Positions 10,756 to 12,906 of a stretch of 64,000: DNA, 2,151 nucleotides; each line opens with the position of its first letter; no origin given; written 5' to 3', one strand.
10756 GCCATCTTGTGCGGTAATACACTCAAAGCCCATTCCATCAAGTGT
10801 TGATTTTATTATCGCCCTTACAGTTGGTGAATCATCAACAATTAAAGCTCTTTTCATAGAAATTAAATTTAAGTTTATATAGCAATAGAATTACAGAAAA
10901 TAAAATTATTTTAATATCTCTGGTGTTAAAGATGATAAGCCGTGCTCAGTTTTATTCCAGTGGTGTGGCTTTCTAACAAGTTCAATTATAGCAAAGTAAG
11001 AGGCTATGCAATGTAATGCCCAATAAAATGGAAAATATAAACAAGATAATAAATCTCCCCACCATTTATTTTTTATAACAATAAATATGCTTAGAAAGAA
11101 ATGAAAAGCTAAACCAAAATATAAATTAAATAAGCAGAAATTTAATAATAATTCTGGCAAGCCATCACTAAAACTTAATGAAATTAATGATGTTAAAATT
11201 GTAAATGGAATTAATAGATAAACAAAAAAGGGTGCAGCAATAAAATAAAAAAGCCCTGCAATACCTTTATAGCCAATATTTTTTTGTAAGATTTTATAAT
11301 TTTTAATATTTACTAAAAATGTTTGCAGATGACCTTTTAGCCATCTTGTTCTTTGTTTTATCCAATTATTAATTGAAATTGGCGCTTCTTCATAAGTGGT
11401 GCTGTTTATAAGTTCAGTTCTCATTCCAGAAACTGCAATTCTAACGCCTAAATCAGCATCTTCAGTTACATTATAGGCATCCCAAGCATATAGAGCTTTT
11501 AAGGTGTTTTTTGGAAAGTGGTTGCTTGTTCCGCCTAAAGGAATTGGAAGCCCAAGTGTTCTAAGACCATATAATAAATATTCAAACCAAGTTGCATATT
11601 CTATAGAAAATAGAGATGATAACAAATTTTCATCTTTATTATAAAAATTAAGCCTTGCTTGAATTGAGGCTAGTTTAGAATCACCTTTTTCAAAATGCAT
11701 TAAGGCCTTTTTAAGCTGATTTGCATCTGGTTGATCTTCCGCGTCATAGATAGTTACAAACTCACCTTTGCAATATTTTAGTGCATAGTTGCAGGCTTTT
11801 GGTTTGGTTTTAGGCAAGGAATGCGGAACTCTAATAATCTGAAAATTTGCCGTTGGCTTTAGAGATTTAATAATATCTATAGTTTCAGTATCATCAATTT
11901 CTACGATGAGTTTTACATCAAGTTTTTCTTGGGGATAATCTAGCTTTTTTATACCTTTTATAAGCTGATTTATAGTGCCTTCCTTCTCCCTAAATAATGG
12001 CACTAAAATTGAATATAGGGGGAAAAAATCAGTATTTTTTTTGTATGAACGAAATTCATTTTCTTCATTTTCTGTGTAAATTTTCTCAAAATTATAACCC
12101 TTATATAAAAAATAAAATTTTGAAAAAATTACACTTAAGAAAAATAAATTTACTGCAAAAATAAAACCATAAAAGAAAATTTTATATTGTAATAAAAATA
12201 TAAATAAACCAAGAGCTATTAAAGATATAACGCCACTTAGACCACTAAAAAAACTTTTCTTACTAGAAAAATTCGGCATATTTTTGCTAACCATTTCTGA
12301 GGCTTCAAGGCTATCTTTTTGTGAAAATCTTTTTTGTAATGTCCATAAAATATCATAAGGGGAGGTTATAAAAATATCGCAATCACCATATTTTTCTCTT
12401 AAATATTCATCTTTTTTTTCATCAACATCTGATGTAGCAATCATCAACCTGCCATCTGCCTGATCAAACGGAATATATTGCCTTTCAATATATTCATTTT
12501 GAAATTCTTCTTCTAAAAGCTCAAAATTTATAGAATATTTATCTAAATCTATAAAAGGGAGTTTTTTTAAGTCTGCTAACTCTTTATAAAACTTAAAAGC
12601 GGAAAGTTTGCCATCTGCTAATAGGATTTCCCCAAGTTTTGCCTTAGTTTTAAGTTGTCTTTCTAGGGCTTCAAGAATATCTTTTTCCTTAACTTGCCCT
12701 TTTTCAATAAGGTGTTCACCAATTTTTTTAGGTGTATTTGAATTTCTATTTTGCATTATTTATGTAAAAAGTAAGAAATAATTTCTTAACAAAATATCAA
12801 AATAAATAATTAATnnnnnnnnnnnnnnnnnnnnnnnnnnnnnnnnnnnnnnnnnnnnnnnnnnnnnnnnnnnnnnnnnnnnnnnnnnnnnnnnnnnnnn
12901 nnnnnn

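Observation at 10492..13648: Compact three-gene cluster: OM barrel, MshEN-domain processive GT2 synthase and CheY receiver (candidate c-di-GMP-gated exopolysaccharide secretion module)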

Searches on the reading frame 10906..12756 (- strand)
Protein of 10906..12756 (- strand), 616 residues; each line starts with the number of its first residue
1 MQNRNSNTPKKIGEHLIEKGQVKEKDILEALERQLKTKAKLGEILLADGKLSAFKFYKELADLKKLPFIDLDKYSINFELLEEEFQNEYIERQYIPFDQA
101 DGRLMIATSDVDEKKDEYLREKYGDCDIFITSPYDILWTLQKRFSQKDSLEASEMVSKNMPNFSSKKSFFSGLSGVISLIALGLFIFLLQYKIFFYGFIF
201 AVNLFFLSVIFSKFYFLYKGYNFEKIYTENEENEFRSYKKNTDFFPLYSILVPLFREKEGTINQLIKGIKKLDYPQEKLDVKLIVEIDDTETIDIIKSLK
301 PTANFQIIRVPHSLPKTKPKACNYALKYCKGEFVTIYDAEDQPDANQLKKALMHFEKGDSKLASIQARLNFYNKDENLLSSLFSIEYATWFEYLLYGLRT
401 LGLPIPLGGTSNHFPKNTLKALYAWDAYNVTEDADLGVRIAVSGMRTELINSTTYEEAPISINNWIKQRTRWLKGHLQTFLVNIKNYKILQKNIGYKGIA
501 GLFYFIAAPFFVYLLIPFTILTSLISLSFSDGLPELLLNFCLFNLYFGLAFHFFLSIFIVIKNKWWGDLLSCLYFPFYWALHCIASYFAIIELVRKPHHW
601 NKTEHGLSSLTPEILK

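Call 3: search_protein_families(library=pfam, proteins=[window:10906-12756:-], max_evalue=0.01)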
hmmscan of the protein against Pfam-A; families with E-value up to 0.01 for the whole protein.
window:10906-12756:- (616 aa): 4 families
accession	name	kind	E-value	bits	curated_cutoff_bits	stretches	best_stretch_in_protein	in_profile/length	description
PF13632.12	Glyco_trans_2_3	-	8.2e-19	68.6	27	1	334-553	2-196/198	Glycosyl transferase family group 2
PF13641.12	Glyco_tranf_2_3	-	4.8e-18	66.5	27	1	248-474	3-229/230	Glycosyltransferase like family 2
PF00535.33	Glycos_transf_2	-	3.7e-12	46.9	23.3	1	249-393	1-139/168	Glycosyl transferase family 2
PF05157.20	MshEN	-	2.6e-07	30.9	23.1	1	66-149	3-89/90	MshEN domain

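Call 4: search_protein_families(library=ncbifam, proteins=[window:10906-12756:-], max_evalue=0.01)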
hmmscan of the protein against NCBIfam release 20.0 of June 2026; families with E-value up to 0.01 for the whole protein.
window:10906-12756:- (616 aa): 15 families
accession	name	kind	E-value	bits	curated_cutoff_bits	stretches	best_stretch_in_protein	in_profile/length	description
TIGR03937.1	PgaC_IcaA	equivalog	1.3e-19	70.5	422.3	1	210-596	10-393/407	poly-beta-1,6-N-acetyl-D-glucosamine synthase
TIGR03030.1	CelA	equivalog_domain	8.2e-15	53.9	699.1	1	233-542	118-443/714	UDP-forming cellulose synthase catalytic subunit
NF008558.0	PRK11498.1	equivalog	2.7e-14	52.1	992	1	239-521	266-548/872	UDP-forming cellulose synthase catalytic subunit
NF053846.1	glyco_with_XrtP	equivalog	8.2e-11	41.2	520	1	424-603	246-435/440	XrtP-associated glycosyltransferase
NF053729.1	c-di-GMP_motif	domain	1.5e-09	37.5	38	1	11-58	1-48/53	cyclic di-GMP-binding domain-containing protein, MshE-related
NF012033.0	PRK15489.1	equivalog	1.8e-09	36.3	537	1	7-139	488-622/703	glycosyl transferase family protein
NF008411.1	PRK11234.1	equivalog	2.2e-08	33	1170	1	8-112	480-584/723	cyclic di-3',5'-guanylate-activated glycosyltransferase NfrB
TIGR04242.1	nodulat_NodC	equivalog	1.9e-07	30.4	550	1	217-387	20-186/395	chitooligosaccharide synthase NodC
TIGR02538.1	type_IV_pilB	equivalog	6.4e-06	25.1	675.65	1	11-151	1-143/564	type IV-A pilus assembly ATPase PilB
NF041865.1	EpsU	equivalog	1.1e-05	24.7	700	1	248-478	41-267/394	exopolysaccharide biosynthesis GT2 family glycosyltransferase EpsU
TIGR03965.1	mycofact_glyco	equivalog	5.1e-05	22.3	280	1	249-363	77-187/467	mycofactocin biosynthesis glycosyltransferase MftF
NF038299.1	EPS_HpsN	equivalog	0.0018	17.3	425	1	247-354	2-105/317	hormogonium polysaccharide biosynthesis glycosyltransferase HpsN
NF047683.1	TeichurnBiosyTuaG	equivalog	0.0022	17.7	400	1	246-360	6-116/252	teichuronic acid biosynthesis protein TuaG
NF011305.0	PRK14716.1-3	equivalog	0.0027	16.9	409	0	332-547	147-390/486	glycosyl transferase family protein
NF003958.0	PRK05454.2-1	equivalog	0.0028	15.9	419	1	453-518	336-399/704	glucans biosynthesis glucosyltransferase MdoH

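Call 5: find_homologous_proteins(query=window:10906-12756:-, max_evalue=0.00001)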
Query window:10906-12756:- (616 aa): 7979 proteins with E <= 0.00001 among 8000 candidates; the best 120 are listed.
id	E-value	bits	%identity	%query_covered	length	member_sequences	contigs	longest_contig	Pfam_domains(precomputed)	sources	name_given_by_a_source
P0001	0.0e+0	1396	100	100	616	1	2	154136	PF13632.13,PF05157.21,PF13641.13,PF00535.33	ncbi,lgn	-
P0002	0.0e+0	1178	83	99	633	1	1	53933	PF13632.13,PF05157.21,PF13641.13,PF00535.33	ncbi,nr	ncbi:MAG: glycosyltransferase [Rickettsiales bacterium]|nr:glycosyltransferase [Rickettsiales bacter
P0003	1.5e-278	943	66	99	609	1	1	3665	PF13632.13,PF05157.21,PF13641.13,PF00535.33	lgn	-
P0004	3.0e-264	896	63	99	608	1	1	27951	PF13632.13,PF05157.21,PF13641.13,PF00535.33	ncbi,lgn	-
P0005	5.7e-199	681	50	98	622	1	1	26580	PF13632.13,PF05157.21,PF13641.13,PF00535.33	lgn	-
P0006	2.5e-197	675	51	98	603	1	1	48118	PF13632.13,PF05157.21,PF13641.13,PF00535.33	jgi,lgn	jgi:cellulose synthase/poly-beta-1,6-N-acetylglucosamine synthase-like glycosyltransferase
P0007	1.4e-191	656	49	98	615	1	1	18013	PF13632.13,PF13641.13,PF00535.33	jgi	jgi:cellulose synthase/poly-beta-1,6-N-acetylglucosamine synthase-like glycosyltransferase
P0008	2.1e-189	649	48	97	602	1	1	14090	PF13632.13,PF13641.13,PF00535.33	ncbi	-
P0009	3.4e-189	648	50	98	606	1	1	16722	PF13632.13,PF13641.13,PF00535.33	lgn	-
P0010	8.5e-189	647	49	99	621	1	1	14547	PF13632.13,PF13641.13,PF00535.33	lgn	-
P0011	1.0e-188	647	49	98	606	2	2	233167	PF13632.13,PF13641.13,PF00535.33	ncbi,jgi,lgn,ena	jgi:cellulose synthase/poly-beta-1,6-N-acetylglucosamine synthase-like glycosyltransferase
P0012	3.9e-188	645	49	97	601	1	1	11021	PF13632.13,PF05157.21,PF13641.13,PF00535.33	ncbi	-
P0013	7.1e-188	644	49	98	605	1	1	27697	PF13632.13,PF05157.21,PF13641.13,PF00535.33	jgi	jgi:cellulose synthase/poly-beta-1,6-N-acetylglucosamine synthase-like glycosyltransferase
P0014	7.6e-187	641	49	97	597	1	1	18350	PF13632.13,PF13641.13,PF00535.33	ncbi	-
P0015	9.5e-187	640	50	98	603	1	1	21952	PF13632.13,PF13641.13,PF00535.33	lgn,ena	-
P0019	7.9e-185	634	49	98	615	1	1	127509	PF13632.13,PF05157.21,PF13641.13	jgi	jgi:cellulose synthase/poly-beta-1,6-N-acetylglucosamine synthase-like glycosyltransferase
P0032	1.2e-163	564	43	99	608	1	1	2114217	PF13632.13,PF13641.13,PF00535.33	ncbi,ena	-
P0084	2.0e-142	494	41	98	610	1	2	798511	PF13632.13,PF05157.21,PF13641.13,PF00535.33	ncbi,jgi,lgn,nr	ncbi:MAG: xagB [Rickettsiales bacterium]|jgi:cellulose synthase/poly-beta-1,6-N-acetylglucosamine sy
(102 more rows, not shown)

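Call 22: find_related_loci(query=A2, collection=genome_contigs, flank=8000)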
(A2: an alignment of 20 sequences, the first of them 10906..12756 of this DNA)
Query A2 (616 aa) in genome_contigs; peptide patterns used: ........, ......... (x = any residue, [..] = any of these).
600 stretches matched a pattern (row limit reached: there are more); 599 encode a relative of the query (tblastn E <= 1e-3); the best 80 are kept; 80 distinct loci.
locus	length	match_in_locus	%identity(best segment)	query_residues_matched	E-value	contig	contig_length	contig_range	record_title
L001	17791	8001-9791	48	10-615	0e+0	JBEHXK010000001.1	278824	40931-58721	MAG: Pseudomonadota bacterium isolate ES1.bin.56 NODE_46_length_278824_cov_5.845016, whole genome shotgun sequence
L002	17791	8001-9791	40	13-613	7e-154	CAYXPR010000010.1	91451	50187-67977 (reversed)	MAG TPA_asm: uncultured Rickettsiales bacterium isolate SRP287051_co2_121 genome assembly, contig: NODE_541_length_91451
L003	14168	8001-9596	45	77-611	2e-148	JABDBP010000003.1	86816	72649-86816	MAG: Alphaproteobacteria bacterium isolate BWOrgHeat_Nextera43_MAG3 3300020776.a:Ga0206927_1003, whole genome shotgun se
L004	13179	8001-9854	40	3-615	2e-148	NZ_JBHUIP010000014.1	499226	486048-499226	Lacibacterium aquatile strain KCTC 32017 platanus_K_21_77_14, whole genome shotgun sequence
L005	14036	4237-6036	42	10-608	4e-147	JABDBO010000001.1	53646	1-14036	MAG: Alphaproteobacteria bacterium isolate BWOrgHeat_Nextera43_MAG2 3300020776.a:Ga0206927_1014, whole genome shotgun se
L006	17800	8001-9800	40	10-611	8e-147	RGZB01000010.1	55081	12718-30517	MAG: Proteobacteria bacterium isolate WBA_2_307 contig_100_9, whole genome shotgun sequence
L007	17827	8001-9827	40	12-616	2e-138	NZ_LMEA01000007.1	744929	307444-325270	Devosia sp. Root413D1 contig_2, whole genome shotgun sequence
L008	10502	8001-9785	39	10-612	6e-135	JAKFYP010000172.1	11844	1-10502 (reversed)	MAG: Alphaproteobacteria bacterium isolate ND5_Bin_71 ND5_0004731, whole genome shotgun sequence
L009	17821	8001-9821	40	5-608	4e-135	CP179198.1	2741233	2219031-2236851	Arenicellales bacterium nBUS_45 chromosome, complete genome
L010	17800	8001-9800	39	12-608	4e-131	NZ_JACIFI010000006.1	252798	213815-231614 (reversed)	Xanthomonas sp. 3075 Ga0372492_06, whole genome shotgun sequence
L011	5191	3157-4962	39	11-609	2e-131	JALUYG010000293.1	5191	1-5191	MAG: Mariprofundus sp. isolate 131-447_metabat2_scaf2bin.068 131-447_scaffold_4302_c1, whole genome shotgun sequence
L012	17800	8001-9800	38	12-608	4e-130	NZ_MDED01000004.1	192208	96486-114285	Xanthomonas cucurbitae strain CFBP2542 Xcu-CFBP2542-G1004, whole genome shotgun sequence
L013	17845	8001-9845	38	1-611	3e-130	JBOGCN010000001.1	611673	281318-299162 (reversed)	Segnochrobactraceae bacterium EtOH-i3 1, whole genome shotgun sequence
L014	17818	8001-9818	38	10-611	9e-130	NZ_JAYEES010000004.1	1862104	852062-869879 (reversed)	Nitrospirillum sp. BR 11164 contig_4, whole genome shotgun sequence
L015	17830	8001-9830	37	6-611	1e-129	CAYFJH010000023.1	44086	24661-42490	MAG TPA_asm: uncultured Novosphingobium sp. isolate ERP013524_co1_59 genome assembly, contig: NODE_138_length_44086_cov_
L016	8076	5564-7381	38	8-612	1e-129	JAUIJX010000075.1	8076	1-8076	MAG: Alphaproteobacteria bacterium isolate Co_bin.335 NODE_50396_length_8076_cov_0.915838, whole genome shotgun sequence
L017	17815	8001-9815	37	3-611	4e-129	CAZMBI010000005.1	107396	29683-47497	MAG TPA_asm: uncultured Azospirillaceae bacterium isolate SRP141376_co5_81 genome assembly, contig: NODE_338_length_1073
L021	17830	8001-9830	38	3-609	7e-125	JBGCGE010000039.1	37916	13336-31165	MAG: Gammaproteobacteria bacterium isolate SGMAG-06 contig39, whole genome shotgun sequence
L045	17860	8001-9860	36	1-614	8e-114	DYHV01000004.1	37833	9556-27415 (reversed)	MAG TPA_asm: Ignavibacterium album isolate DR5_36_85 Afr_mines_DR5_110_length_37833_cov_38_581900, whole genome shotgun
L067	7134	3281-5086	36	12-615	9e-108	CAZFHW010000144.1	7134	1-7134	MAG TPA_asm: uncultured Parvibaculum sp. isolate SRP215229_co1_16 genome assembly, contig: NODE_7654_length_7134_cov_26.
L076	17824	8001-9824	36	4-615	9e-107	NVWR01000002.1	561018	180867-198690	MAG: Rhodobiaceae bacterium isolate NORP32 Contig_source1382A_10, whole genome shotgun sequence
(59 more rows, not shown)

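Call 33: find_encoding_contigs(protein=P0002, flank=6000, max_places=2)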
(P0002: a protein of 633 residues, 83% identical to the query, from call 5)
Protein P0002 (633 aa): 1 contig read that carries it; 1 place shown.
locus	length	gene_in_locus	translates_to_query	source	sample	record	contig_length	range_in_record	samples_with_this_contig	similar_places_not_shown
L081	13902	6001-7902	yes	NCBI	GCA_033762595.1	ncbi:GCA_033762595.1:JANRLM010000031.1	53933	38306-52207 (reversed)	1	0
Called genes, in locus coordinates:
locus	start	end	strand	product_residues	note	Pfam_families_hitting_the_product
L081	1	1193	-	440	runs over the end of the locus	PF00749:tRNA-synt_1c, PF19269:Anticodon_2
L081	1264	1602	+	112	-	PF05258:DciA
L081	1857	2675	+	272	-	PF13462:Thioredoxin_4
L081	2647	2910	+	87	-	PF09527:ATPase_gene1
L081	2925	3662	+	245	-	PF00119:ATP-synt_A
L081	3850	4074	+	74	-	PF00137:ATP-synt_C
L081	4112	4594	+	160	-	PF02326:YMF19, PF00430:ATP-synt_B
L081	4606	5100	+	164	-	PF00430:ATP-synt_B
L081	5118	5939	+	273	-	-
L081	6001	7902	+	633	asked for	PF05157:MshEN (weak), PF00535:Glycos_transf_2, PF13641:Glyco_tranf_2_3, PF13632:Glyco_trans_2_3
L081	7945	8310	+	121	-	PF00072:Response_reg, PF23198:PDE8A_N (weak)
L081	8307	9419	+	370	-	PF03702:AnmK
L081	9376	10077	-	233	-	PF02129:Peptidase_S15, PF20408:Abhydrolase_11 (weak), PF00561:Abhydrolase_1, PF12146:Hydrolase_4, PF00326:Peptidase_S9 (faint)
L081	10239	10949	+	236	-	PF00132:Hexapep (weak)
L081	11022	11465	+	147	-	PF02082:Rrf2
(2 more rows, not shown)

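Call 34: find_encoding_contigs(protein=P0004, flank=6000, max_places=2)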
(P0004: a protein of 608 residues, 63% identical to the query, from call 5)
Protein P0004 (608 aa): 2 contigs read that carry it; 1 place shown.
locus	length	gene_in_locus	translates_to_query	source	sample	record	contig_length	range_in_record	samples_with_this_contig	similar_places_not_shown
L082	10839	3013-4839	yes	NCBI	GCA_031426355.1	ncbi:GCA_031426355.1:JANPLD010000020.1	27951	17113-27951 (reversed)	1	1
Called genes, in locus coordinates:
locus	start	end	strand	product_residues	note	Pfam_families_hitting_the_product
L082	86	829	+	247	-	PF00119:ATP-synt_A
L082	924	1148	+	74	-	PF00137:ATP-synt_C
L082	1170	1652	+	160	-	PF02326:YMF19, PF00430:ATP-synt_B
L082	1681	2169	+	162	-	PF05405:Mt_ATP-synt_B (faint), PF00430:ATP-synt_B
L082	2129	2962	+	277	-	-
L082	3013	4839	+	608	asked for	PF05157:MshEN (weak), PF00535:Glycos_transf_2, PF13641:Glyco_tranf_2_3, PF13632:Glyco_trans_2_3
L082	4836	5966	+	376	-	PF03702:AnmK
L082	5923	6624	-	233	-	PF02129:Peptidase_S15, PF12146:Hydrolase_4, PF00561:Abhydrolase_1, PF00326:Peptidase_S9 (faint)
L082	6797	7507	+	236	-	PF00132:Hexapep (weak)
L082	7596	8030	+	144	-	PF02082:Rrf2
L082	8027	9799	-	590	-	-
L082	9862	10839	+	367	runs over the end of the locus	PF00266:Aminotran_5, PF01041:DegT_DnrJ_EryC1 (weak)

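Call 35: find_encoding_contigs(protein=P0006, flank=6000, max_places=2)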
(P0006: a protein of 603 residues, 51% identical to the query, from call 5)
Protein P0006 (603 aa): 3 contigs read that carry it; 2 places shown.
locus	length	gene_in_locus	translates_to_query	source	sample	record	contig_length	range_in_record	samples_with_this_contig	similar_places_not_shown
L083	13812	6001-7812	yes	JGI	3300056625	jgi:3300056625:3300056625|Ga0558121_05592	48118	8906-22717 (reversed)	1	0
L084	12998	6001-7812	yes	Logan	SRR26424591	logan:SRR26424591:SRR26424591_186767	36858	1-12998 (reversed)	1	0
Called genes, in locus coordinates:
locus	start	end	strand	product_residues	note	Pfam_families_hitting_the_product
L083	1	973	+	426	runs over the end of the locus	PF23310:TPR_27 (faint), PF08238:Sel1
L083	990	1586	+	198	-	PF01351:RNase_HII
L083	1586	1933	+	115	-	-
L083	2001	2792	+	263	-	PF13462:Thioredoxin_4, PF01323:DSBA (faint)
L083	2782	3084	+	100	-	PF09527:ATPase_gene1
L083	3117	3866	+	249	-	PF00119:ATP-synt_A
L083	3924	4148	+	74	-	PF00137:ATP-synt_C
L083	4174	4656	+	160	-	PF02326:YMF19, PF00430:ATP-synt_B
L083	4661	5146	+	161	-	PF05405:Mt_ATP-synt_B (weak), PF00430:ATP-synt_B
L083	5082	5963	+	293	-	-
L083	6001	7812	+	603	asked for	PF05157:MshEN (weak), PF00535:Glycos_transf_2, PF13641:Glyco_tranf_2_3, PF13632:Glyco_trans_2_3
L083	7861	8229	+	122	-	PF00072:Response_reg, PF23198:PDE8A_N (weak)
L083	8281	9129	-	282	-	-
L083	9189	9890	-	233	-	PF00588:SpoU_methylase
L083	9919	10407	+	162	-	PF10768:FliX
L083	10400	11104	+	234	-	PF21157:DksA_N, PF01258:zf-dskA_traR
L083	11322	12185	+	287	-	-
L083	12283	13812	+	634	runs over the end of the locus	PF01578:Cytochrom_C_asm, PF16327:CcmF_C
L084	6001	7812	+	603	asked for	PF05157:MshEN (weak), PF00535:Glycos_transf_2, PF13641:Glyco_tranf_2_3, PF13632:Glyco_trans_2_3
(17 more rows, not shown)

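Call 36: search_protein_families(library=pfam, proteins=[L015:11293-12303:+, L015:10225-10986:+, L021:9890-11398:+, L021:11352-12431:+, L021:5815-7941:+, L076:9918-10487:+, L067:5189-5749:+, L045:11384-11758:+, L021:12419-13249:+, L004:9877-11025:+], max_evalue=0.001)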
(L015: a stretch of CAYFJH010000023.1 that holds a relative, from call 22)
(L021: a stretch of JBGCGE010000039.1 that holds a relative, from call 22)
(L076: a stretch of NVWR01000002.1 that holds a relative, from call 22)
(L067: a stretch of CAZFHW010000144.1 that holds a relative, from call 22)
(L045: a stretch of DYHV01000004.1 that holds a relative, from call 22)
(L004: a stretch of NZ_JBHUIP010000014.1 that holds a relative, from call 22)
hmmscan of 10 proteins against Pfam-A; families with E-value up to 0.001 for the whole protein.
L015:11293-12303:+ (336 aa): 1 family
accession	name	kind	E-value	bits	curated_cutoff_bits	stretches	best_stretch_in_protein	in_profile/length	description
PF00072.30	Response_reg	-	2.1e-23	83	30.2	1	21-142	1-111/111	Response regulator receiver domain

L015:10225-10986:+ (253 aa): 0 families

L021:9890-11398:+ (502 aa): 0 families

L021:11352-12431:+ (359 aa): 3 families
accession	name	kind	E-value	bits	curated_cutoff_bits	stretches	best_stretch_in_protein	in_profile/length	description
PF22612.2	GH113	-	1.4e-43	149.8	27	1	56-333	11-289/289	Glycoside Hydrolase Family 113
PF07745.19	Glyco_hydro_53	-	1.3e-05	24.8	24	1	217-333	206-324/340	Glycosyl hydrolase family 53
PF13547.12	GTA_TIM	-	0.00025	20.9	27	0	148-180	2-35/299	GTA TIM-barrel-like domain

L021:5815-7941:+ (708 aa): 1 family
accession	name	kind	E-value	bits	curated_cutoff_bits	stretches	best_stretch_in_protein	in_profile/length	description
PF03170.19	BcsB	-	3.5e-17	62.4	21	2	73-203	5-134/606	Bacterial cellulose synthase subunit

L076:9918-10487:+ (189 aa): 1 family
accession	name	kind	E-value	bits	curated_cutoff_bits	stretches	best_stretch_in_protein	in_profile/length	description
PF00072.30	Response_reg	-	1e-22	80.8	30.2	1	37-151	2-111/111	Response regulator receiver domain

L067:5189-5749:+ (186 aa): 1 family
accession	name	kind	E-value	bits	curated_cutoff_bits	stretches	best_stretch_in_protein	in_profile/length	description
PF00072.30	Response_reg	-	4e-23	82.1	30.2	1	34-148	2-111/111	Response regulator receiver domain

L045:11384-11758:+ (124 aa): 1 family
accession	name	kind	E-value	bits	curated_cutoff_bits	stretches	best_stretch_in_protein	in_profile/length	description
PF00072.30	Response_reg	-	2.4e-24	86.1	30.2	1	6-117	1-110/111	Response regulator receiver domain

L021:12419-13249:+ (276 aa): 0 families

L004:9877-11025:+ (382 aa): 0 families
